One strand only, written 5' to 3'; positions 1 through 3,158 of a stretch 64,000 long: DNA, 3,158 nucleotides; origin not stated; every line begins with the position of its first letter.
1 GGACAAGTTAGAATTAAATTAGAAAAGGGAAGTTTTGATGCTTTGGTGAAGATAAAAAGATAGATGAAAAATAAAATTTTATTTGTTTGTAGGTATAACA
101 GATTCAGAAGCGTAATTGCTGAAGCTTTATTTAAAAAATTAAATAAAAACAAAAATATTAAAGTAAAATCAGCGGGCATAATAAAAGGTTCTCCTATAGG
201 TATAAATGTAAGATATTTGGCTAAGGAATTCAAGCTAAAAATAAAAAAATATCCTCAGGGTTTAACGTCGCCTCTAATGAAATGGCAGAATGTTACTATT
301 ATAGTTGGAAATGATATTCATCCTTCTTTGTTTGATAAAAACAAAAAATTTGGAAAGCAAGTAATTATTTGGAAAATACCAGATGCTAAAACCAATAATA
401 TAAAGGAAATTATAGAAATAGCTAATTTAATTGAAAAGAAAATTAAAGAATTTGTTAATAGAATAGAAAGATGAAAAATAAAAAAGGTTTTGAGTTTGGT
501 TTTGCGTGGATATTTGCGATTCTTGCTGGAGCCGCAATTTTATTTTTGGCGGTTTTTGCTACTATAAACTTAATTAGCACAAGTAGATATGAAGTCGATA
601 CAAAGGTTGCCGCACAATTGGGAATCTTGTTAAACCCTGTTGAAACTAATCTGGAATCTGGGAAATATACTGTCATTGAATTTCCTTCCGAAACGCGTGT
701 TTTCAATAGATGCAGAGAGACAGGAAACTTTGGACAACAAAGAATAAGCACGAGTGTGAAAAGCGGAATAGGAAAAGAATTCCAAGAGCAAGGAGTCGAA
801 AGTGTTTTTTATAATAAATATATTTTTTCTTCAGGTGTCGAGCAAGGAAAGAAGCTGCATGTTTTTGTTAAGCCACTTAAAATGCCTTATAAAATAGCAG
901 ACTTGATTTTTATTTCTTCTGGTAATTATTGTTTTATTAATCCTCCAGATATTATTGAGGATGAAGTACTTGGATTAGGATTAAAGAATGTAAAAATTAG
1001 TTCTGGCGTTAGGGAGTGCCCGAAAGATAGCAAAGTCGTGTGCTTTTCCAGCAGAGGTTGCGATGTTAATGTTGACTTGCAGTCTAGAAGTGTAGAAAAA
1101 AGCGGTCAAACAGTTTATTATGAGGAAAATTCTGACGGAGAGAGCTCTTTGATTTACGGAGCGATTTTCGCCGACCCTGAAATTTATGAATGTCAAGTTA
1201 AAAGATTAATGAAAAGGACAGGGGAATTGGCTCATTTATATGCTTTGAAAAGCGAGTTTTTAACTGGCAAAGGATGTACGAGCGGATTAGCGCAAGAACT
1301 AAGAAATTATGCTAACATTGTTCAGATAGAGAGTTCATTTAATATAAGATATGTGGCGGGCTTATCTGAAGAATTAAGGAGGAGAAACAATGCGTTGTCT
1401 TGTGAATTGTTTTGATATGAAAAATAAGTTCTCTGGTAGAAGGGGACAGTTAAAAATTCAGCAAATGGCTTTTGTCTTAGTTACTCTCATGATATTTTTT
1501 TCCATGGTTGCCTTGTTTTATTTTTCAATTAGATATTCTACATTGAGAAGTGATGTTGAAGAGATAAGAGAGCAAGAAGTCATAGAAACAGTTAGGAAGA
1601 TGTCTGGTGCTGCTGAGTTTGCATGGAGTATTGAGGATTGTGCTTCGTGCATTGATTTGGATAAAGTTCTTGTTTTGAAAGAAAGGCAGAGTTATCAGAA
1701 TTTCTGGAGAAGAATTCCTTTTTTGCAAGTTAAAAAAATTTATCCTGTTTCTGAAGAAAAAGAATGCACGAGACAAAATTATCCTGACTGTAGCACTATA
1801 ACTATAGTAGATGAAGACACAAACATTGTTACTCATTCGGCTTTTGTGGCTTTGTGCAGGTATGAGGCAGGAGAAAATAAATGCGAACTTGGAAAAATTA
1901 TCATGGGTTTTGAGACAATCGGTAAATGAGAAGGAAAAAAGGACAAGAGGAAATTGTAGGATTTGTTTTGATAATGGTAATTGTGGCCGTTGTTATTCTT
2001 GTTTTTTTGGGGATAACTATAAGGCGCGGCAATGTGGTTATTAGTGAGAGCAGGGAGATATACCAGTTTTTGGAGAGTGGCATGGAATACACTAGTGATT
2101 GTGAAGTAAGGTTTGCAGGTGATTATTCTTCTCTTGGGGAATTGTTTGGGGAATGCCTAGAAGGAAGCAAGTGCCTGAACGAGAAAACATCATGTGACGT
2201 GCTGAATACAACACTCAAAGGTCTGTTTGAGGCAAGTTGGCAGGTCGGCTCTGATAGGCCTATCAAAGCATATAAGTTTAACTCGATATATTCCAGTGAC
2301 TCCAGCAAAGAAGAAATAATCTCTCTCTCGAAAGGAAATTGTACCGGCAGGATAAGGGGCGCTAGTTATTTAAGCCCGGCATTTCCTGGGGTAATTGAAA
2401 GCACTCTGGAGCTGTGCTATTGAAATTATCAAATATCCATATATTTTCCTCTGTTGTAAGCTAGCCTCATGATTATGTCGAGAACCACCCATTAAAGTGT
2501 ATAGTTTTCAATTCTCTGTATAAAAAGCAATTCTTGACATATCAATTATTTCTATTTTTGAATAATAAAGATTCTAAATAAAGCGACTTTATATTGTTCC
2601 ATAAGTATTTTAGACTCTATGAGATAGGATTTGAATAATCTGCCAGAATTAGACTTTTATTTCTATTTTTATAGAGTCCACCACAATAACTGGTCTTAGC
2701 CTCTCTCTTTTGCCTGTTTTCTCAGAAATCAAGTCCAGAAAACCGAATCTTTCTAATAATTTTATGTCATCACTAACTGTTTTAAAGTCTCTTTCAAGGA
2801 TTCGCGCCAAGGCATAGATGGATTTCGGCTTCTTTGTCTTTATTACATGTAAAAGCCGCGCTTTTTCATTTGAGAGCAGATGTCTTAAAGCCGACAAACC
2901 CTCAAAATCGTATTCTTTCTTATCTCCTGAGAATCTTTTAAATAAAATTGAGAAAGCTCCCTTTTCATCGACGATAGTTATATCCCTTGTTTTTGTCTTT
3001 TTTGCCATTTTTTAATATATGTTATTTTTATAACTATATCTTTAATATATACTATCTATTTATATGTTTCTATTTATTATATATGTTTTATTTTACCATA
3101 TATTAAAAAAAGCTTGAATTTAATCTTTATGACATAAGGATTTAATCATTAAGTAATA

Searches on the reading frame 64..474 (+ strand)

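Call 73: search_protein_families(library=pfam, proteins=[window:64-474:+], max_evalue=0.0001)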
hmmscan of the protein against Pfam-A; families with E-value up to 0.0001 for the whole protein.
window:64-474:+ (136 aa): 1 family
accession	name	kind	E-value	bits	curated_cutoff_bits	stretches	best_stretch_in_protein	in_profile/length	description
PF01451.26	LMWPc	-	2.4e-09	38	23.2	1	5-130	1-143/144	Low molecular weight phosphotyrosine protein phosphatase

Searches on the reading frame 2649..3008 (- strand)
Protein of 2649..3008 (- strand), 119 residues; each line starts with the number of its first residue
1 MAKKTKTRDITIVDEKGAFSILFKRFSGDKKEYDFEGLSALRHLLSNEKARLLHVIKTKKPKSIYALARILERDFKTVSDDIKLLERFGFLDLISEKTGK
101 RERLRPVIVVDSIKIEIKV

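Call 73: search_protein_families(library=pfam, proteins=[window:2649-3008:-], max_evalue=0.0001)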
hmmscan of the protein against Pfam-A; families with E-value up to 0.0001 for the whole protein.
window:2649-3008:- (119 aa): 1 family
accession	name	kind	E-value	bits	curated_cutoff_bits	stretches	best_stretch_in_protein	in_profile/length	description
PF25212.1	HVO_A0114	-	6.8e-18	64.7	27.6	1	31-113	6-84/84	HVO_A0114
